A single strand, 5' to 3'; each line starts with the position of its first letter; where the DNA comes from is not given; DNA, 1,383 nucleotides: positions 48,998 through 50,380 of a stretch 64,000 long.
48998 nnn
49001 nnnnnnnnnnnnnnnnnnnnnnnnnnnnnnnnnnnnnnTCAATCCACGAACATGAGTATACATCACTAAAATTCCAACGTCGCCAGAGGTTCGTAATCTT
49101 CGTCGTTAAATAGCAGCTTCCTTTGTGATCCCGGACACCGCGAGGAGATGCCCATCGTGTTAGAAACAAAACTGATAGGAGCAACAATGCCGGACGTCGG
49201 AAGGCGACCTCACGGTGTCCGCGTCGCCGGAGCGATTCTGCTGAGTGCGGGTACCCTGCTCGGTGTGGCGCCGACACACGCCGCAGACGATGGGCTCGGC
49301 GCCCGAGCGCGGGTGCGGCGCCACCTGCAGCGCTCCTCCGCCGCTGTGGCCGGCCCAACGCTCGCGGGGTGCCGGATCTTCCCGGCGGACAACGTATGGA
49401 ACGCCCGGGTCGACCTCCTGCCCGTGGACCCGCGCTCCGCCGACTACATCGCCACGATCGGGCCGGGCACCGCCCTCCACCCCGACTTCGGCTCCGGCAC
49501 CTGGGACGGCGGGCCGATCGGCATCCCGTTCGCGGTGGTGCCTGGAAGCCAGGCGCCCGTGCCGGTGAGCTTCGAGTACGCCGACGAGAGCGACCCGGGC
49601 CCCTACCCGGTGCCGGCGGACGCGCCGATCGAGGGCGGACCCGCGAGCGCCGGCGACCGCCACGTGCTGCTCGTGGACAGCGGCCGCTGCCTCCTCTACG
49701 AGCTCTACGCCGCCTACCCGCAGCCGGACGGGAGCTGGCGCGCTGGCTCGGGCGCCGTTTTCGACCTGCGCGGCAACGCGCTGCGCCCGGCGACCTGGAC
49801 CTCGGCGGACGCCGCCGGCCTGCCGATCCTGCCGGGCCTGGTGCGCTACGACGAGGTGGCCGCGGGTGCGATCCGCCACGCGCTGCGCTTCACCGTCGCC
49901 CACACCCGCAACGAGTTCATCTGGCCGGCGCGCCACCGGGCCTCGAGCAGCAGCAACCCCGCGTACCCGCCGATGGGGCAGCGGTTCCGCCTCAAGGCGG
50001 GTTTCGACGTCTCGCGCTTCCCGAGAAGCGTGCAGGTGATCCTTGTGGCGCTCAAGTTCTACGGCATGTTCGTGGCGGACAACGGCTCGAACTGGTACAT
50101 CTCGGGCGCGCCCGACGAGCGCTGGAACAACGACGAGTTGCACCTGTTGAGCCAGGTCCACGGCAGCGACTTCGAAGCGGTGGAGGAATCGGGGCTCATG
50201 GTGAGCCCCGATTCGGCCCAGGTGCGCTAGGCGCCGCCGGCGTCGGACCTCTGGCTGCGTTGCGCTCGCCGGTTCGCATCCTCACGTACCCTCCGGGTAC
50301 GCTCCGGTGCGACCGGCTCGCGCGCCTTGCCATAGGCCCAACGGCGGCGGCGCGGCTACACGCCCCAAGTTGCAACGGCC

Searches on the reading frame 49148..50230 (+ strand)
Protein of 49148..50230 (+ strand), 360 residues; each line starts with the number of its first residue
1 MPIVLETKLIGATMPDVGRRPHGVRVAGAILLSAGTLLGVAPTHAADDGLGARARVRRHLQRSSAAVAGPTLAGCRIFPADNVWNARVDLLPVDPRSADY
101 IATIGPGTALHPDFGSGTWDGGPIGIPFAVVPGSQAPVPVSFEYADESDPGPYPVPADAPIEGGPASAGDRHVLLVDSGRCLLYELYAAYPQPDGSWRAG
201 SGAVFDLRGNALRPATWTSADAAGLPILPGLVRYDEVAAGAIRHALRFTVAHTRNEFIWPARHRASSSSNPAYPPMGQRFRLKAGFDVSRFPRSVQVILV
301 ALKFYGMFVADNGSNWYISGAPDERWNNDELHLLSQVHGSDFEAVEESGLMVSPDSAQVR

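Call 33: search_protein_families(library=pfam, proteins=[window:49148-50227:+])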
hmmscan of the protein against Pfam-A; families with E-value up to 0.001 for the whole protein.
window:49148-50227:+ (360 aa): 0 families

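Call 91: find_encoding_contigs(protein=window:49148-50230:+, flank=1200, max_places=8)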
Protein window:49148-50230:+ (360 aa): no gene with exactly this product is on record in the collection.
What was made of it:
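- Tried and rejected: Exact-protein look-up of the gene upstream of copy 2: not on record (call 91).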
